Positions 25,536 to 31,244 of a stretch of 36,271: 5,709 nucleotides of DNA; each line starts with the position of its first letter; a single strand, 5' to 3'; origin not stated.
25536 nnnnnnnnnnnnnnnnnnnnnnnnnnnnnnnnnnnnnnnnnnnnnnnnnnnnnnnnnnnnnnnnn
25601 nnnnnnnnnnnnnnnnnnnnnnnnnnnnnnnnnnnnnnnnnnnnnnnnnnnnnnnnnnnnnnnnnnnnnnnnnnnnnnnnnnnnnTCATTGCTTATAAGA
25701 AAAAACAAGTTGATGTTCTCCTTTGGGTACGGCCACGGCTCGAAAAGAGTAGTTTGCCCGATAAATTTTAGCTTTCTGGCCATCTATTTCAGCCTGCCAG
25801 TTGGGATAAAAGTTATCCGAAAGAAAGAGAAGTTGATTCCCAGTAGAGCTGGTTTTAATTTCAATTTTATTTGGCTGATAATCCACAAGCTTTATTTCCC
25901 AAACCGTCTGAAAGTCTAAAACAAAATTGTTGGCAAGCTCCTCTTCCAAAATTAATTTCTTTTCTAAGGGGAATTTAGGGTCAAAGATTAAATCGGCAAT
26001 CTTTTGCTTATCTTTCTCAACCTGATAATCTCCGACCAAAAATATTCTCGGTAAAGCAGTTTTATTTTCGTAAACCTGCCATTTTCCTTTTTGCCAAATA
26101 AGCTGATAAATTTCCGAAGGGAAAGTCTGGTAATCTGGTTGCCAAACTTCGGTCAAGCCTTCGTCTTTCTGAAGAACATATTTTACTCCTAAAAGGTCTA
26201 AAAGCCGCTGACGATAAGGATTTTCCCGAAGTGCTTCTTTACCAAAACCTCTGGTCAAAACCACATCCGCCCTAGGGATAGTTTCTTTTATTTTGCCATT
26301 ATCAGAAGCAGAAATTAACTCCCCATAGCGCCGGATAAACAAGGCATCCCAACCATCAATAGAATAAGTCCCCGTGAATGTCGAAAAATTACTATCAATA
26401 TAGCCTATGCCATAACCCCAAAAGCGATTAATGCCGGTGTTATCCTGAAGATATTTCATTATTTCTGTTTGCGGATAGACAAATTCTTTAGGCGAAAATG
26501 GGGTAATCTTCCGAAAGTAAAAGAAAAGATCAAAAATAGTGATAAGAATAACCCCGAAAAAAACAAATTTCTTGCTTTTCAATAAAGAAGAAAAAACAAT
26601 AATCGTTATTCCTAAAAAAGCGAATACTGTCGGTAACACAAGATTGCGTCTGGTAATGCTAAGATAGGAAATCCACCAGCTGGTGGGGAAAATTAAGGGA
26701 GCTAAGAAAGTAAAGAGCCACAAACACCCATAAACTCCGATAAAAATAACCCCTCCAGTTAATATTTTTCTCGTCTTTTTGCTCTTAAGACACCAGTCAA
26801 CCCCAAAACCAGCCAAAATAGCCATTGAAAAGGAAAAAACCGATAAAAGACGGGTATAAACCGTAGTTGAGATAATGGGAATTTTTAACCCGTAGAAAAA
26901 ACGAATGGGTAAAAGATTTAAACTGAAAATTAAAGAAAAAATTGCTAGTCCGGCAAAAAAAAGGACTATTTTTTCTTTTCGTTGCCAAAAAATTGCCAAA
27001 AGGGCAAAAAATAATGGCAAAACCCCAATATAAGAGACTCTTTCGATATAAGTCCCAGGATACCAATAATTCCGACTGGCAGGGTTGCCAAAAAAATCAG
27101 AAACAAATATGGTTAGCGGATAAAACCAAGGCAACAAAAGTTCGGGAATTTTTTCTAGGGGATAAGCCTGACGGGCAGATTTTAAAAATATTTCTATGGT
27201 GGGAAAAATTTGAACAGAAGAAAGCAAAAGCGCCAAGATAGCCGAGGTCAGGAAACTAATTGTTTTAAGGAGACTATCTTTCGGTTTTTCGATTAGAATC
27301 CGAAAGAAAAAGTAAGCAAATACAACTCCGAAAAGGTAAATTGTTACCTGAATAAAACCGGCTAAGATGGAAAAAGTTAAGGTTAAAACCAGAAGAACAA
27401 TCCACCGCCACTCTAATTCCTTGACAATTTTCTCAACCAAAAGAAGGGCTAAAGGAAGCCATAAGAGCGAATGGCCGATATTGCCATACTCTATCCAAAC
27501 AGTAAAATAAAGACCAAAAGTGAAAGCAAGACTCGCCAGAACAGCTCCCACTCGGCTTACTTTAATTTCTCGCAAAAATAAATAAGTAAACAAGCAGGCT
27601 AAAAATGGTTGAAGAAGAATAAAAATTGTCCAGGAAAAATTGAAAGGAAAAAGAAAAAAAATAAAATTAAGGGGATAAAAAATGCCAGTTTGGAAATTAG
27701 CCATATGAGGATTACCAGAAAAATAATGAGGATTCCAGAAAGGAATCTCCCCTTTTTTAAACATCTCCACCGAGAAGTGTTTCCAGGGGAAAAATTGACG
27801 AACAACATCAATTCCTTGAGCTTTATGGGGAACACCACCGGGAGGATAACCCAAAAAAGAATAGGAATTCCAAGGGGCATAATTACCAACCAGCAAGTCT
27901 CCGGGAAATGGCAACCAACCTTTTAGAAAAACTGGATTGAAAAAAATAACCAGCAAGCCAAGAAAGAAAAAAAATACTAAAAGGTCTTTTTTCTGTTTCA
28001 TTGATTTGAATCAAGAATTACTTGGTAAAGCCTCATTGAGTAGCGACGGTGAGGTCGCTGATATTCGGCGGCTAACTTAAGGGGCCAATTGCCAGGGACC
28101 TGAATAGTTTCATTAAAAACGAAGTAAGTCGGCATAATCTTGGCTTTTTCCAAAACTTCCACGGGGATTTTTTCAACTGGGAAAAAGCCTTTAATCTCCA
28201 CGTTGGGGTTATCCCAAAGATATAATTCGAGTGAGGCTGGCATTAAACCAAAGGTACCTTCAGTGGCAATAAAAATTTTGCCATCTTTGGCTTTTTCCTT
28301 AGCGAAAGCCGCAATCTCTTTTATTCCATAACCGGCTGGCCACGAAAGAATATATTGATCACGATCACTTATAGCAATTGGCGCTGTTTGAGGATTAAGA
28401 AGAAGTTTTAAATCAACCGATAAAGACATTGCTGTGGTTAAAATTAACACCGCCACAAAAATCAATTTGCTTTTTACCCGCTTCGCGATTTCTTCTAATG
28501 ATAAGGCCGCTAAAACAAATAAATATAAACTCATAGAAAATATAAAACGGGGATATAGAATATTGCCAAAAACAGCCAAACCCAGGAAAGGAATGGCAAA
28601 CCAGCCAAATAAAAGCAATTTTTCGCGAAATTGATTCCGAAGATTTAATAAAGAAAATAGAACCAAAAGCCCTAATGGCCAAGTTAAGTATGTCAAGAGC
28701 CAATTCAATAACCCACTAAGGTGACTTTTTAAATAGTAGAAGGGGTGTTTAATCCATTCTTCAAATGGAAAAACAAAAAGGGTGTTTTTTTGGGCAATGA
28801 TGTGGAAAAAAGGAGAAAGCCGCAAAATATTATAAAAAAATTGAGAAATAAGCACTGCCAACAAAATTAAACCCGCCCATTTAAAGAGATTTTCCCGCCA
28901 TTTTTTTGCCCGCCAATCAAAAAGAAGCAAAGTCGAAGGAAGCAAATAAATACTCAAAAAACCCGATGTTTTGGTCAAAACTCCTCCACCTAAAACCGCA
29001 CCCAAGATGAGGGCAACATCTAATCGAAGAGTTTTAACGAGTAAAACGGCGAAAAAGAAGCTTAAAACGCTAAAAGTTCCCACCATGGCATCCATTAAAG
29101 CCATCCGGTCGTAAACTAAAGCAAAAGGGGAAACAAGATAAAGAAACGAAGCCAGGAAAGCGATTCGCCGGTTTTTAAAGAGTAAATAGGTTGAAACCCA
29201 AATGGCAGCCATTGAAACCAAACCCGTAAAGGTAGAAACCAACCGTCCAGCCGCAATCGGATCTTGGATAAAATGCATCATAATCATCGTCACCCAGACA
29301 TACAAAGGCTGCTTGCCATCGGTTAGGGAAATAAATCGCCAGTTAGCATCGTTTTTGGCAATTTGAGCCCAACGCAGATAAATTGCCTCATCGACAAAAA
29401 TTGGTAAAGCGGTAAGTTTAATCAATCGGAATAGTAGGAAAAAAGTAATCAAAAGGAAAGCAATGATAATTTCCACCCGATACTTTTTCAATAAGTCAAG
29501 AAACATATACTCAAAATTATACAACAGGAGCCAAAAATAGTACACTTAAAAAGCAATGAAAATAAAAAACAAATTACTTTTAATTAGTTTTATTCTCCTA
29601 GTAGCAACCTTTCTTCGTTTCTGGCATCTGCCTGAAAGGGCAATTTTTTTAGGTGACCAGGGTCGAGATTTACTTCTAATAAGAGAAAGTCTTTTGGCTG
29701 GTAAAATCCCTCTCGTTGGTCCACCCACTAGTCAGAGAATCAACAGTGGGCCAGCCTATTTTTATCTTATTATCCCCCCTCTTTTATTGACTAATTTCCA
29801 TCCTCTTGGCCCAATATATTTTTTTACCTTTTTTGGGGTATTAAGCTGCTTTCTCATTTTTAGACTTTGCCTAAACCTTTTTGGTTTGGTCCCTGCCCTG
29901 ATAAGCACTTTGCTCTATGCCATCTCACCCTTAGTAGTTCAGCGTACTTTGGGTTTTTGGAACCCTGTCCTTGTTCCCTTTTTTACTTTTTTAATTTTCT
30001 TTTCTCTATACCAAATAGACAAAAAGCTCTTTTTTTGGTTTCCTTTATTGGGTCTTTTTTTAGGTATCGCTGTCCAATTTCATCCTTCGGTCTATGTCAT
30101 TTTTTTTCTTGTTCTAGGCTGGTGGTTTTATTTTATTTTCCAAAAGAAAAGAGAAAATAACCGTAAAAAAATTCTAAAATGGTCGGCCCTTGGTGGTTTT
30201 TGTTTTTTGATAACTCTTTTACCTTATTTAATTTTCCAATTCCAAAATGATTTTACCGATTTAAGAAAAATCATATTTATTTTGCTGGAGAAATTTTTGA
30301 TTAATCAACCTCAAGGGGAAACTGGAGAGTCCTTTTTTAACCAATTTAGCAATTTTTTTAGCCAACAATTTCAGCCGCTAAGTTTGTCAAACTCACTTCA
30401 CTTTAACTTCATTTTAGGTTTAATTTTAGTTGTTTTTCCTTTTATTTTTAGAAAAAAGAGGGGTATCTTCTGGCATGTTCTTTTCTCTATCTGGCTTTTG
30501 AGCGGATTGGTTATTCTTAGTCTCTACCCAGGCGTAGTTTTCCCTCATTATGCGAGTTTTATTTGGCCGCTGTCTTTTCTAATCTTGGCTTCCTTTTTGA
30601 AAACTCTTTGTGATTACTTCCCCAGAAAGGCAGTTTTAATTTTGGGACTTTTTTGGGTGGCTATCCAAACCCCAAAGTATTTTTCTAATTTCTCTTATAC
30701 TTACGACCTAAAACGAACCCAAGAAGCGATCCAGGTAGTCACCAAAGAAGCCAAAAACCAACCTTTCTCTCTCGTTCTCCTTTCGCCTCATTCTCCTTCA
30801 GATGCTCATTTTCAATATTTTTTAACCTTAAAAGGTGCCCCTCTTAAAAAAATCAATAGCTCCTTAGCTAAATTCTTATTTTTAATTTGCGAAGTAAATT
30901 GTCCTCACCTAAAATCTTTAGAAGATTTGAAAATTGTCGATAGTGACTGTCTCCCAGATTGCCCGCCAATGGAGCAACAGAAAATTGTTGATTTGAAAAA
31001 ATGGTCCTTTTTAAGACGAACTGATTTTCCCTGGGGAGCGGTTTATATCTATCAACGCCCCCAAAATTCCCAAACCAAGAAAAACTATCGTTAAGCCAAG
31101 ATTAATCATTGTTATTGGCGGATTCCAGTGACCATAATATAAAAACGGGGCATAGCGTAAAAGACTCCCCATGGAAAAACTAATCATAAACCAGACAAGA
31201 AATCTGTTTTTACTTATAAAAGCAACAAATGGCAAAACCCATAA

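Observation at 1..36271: Wall-to-wall GT-C glycosyltransferase island: 16 polytopic transferases from about five families plus 8 GT2 in 36 kb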

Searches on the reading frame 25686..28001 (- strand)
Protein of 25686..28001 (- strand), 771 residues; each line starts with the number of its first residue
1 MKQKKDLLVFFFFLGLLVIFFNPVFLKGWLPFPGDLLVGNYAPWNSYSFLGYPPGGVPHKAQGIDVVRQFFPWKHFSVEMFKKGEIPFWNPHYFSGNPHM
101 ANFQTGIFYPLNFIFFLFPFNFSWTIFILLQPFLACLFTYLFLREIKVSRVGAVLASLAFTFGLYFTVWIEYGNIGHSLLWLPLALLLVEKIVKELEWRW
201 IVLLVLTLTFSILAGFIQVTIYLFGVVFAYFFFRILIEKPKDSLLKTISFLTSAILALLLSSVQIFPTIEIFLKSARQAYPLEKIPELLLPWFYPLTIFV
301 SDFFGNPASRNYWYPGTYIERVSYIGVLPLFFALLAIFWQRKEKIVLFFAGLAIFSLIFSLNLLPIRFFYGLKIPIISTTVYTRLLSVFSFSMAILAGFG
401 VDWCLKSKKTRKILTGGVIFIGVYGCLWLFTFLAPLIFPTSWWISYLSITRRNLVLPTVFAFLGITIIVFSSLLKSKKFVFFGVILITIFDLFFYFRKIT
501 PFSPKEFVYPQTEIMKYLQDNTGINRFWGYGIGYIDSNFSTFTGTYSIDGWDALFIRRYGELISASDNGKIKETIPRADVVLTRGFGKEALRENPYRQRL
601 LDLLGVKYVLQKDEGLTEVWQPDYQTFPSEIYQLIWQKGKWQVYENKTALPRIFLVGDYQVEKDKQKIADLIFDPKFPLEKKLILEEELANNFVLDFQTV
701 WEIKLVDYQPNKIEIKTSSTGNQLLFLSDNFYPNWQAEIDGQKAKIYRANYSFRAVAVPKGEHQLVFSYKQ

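Call 5: search_protein_families(library=pfam, proteins=[window:25686-28001:-], max_evalue=0.01)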
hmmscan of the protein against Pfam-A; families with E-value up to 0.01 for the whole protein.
window:25686-28001:- (771 aa): 1 family
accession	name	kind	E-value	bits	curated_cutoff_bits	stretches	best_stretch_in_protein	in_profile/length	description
PF09586.16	YfhO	-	6e-26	91.5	28.5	3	65-492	30-438/835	Bacterial membrane protein YfhO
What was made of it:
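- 25686..28001 (-): YfhO_c GT-C. Pfam YfhO 6e-26 (call 5).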

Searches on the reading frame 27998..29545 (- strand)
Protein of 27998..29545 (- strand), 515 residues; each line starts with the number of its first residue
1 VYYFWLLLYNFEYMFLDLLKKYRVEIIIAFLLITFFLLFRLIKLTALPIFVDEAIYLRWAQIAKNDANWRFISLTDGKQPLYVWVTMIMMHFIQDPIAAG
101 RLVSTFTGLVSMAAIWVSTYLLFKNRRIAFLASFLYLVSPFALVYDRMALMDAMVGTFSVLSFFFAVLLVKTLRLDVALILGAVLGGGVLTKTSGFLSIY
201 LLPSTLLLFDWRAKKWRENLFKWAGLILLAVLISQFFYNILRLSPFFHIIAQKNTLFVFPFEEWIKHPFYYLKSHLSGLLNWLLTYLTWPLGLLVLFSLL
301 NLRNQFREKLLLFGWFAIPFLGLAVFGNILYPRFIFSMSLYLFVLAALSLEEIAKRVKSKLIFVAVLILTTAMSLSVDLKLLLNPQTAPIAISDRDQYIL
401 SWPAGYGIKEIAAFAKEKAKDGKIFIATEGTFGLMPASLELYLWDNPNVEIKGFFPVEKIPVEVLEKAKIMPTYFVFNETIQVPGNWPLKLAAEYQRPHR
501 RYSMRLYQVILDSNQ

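Call 5: search_protein_families(library=pfam, proteins=[window:27998-29545:-], max_evalue=0.01)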
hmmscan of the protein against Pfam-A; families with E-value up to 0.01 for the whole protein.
window:27998-29545:- (515 aa): 2 families
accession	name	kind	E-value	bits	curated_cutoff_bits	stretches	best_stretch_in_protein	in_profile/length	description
PF13231.12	PMT_2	-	2.8e-11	44.3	26.1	1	80-233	4-155/160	Dolichyl-phosphate-mannose-protein mannosyltransferase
PF02366.24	PMT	-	0.00038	20.5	22.7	1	77-246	61-215/245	Dolichyl-phosphate-mannose-protein mannosyltransferase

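Call 13: search_protein_families(library=ncbifam, proteins=[window:27998-29545:-], max_evalue=0.1)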
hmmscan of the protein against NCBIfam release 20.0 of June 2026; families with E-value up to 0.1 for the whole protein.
window:27998-29545:- (515 aa): 0 families

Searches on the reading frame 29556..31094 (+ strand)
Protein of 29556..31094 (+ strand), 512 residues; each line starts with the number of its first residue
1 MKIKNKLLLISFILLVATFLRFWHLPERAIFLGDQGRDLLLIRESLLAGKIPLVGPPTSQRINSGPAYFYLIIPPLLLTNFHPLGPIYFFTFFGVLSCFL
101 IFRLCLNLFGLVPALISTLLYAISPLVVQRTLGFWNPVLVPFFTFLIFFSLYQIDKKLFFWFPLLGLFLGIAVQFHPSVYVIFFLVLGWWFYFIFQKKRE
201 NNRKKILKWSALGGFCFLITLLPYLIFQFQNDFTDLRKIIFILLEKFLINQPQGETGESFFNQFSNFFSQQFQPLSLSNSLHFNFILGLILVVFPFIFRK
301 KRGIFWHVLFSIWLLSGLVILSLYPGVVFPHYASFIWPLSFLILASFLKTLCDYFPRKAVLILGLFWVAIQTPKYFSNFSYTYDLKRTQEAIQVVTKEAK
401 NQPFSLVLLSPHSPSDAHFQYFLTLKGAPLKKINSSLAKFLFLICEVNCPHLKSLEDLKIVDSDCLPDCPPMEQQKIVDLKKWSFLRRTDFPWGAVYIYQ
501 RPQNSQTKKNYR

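Call 8: search_protein_families(library=pfam, proteins=[window:29556-31094:+], max_evalue=1)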
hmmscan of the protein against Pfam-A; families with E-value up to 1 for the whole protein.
window:29556-31094:+ (512 aa): 3 families
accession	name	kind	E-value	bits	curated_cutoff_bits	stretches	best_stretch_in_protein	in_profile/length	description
PF13231.12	PMT_2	-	8.8e-09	36.2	26.1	1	66-226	4-159/160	Dolichyl-phosphate-mannose-protein mannosyltransferase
PF19217.5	CoV_NSP4_N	-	0.09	12.4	25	1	254-310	231-287/353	Coronavirus replicase NSP4, N-terminal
PF06305.16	LapA_dom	-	0.3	11.4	28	0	266-301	9-46/64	Lipopolysaccharide assembly protein A domain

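Call 13: search_protein_families(library=ncbifam, proteins=[window:29556-31094:+], max_evalue=0.1)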
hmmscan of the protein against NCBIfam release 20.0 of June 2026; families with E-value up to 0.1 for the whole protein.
window:29556-31094:+ (512 aa): 1 family
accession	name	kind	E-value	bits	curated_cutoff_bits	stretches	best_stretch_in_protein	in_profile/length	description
NF047929.1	ABC_B6_perm_2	equivalog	0.0011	18.2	400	1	47-97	244-294/337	putative B6 ABC transporter permease subunit 2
